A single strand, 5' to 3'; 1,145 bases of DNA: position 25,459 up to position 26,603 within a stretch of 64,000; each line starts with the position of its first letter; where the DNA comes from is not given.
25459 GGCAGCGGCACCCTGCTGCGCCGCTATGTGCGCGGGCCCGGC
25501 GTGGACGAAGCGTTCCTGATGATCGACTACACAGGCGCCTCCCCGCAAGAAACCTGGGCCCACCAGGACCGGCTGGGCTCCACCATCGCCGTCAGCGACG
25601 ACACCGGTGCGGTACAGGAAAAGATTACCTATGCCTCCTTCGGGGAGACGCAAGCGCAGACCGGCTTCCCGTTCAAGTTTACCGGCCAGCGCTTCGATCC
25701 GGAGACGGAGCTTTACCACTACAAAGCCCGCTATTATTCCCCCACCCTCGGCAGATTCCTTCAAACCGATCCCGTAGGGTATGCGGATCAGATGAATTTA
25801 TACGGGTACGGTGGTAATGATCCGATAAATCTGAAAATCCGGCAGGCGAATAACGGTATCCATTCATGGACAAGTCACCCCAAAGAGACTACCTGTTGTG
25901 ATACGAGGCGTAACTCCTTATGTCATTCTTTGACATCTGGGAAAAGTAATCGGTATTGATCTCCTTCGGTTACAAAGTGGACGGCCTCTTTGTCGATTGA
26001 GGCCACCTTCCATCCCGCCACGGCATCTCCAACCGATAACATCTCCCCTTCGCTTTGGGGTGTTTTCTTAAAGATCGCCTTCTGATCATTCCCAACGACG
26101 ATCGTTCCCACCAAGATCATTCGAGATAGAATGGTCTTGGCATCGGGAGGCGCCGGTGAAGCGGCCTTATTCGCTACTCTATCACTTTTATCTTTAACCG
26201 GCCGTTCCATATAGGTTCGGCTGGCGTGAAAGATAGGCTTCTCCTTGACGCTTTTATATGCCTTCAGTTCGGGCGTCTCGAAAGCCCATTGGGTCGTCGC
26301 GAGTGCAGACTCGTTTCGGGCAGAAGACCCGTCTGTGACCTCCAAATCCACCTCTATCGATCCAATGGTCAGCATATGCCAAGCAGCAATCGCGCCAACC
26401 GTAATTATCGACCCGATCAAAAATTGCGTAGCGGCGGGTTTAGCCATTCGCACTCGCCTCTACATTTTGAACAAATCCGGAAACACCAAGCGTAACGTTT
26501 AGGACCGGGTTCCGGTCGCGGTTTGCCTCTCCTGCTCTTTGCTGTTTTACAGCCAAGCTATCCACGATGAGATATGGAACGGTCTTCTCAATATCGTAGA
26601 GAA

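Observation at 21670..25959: Promoter-less orphan rhs-CT module created by a 1.2-kb duplication with a truncated toxin tail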

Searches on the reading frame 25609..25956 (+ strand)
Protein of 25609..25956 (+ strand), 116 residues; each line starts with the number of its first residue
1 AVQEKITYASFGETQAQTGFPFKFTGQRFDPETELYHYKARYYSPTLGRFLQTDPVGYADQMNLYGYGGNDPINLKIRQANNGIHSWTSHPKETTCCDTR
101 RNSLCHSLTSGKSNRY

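Call 49: search_protein_families(library=ncbifam, proteins=[window:25609-25956:+], max_evalue=0.01)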
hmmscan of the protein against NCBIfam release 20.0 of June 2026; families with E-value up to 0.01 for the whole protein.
seq(116 aa): 2 families
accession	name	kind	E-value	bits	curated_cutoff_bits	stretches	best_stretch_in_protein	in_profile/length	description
TIGR03696.1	Rhs_assc_core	domain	1.1e-22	80.2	32.5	1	8-75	1-70/76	RHS repeat-associated core domain-containing protein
NF041261.1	RHS_core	equivalog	7.3e-09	34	2000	1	17-70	1198-1251/1261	RHS element core protein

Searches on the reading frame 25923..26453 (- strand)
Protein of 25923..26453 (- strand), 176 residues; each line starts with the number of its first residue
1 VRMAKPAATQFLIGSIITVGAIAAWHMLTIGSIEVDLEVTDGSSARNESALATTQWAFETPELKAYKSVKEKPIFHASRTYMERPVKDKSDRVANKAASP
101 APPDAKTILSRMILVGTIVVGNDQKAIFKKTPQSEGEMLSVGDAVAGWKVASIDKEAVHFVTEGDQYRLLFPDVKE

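Call 7: search_protein_families(library=pfam, proteins=[window:25923-26453:-], max_evalue=0.01)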
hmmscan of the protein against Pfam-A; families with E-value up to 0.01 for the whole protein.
window:25923-26453:- (176 aa): 0 families

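Call 21: search_protein_families(library=pfam, proteins=[window:25923-26453:-], max_evalue=10)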
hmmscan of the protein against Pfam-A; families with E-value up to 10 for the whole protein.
window:25923-26453:- (176 aa): 1 family
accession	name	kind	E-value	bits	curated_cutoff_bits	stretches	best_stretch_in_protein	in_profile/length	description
PF23862.1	CdsD_C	-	0.077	13.5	27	1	135-168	21-54/56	CdsD C-terminal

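Call 47: search_protein_families(library=ncbifam, proteins=[window:25923-26453:-], max_evalue=0.01)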
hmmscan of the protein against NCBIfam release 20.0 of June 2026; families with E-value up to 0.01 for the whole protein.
window:25923-26453:- (176 aa): 1 family
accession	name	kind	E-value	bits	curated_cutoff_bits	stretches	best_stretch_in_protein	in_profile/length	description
NF041515.1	GspC_delta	equivalog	3.9e-06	26.8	150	1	18-167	11-159/311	type II secretion system protein GspC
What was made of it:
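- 25923..26453 (-): Convergent GspC-like last gene of a type II secretion cluster. It bounds the orphan. Weak NCBIfam GspC_delta hit, E 3.9e-6, below the family cut-off (call 47).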

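Call 55: find_homologous_proteins(query=window:25923-26453:-, max_evalue=0.001)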
Query window:25923-26453:- (176 aa): 1 proteins with E <= 0.001 among 85 candidates.
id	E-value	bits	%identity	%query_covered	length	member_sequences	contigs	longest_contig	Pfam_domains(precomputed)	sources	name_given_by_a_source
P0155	2.8e-107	374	100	99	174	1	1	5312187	-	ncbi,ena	-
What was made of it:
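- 25923..26453 (-): The only database hit is the same genome's own protein (call 55).
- Tried and rejected: The GspC-like neighbour matched only itself (call 55).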
